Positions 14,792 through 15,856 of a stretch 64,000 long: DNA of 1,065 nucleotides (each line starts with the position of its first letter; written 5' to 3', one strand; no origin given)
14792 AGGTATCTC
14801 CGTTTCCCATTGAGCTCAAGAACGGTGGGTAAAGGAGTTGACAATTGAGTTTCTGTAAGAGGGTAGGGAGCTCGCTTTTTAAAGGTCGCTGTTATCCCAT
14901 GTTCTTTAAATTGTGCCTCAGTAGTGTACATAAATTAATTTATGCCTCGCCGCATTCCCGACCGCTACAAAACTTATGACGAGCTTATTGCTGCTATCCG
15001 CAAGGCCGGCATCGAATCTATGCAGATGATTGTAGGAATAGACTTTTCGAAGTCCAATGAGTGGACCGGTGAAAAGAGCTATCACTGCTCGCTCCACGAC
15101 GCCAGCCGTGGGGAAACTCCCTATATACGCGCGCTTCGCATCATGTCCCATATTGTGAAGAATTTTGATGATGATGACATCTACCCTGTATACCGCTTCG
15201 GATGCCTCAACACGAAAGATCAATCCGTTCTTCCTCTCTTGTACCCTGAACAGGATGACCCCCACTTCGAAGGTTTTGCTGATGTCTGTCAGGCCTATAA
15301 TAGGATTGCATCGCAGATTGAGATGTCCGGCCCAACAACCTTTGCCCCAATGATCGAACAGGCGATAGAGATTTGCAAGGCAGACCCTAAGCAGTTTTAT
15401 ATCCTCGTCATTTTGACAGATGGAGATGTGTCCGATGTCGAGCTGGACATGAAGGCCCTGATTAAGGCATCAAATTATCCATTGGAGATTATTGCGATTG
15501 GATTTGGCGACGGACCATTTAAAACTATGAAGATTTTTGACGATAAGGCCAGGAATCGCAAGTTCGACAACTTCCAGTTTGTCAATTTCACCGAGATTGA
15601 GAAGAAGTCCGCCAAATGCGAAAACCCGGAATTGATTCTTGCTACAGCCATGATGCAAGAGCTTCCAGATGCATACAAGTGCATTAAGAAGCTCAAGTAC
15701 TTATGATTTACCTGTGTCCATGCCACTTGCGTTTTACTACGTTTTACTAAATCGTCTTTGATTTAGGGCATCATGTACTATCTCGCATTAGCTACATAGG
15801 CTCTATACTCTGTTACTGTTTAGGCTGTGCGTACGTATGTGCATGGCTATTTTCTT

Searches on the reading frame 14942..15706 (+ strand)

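Call 6: search_protein_families(library=pfam, proteins=[window:14942-15706:+], max_evalue=0.01)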
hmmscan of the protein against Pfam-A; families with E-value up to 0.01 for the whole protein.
window:14942-15706:+ (254 aa): 2 families
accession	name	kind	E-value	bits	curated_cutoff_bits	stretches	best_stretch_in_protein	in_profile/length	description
PF07002.22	Copine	-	1.2e-46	159.3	27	1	50-252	1-213/218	Copine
PF10138.15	vWA-TerF-like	-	7.9e-08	33.1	29.4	1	113-221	67-173/200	vWA found in TerF C terminus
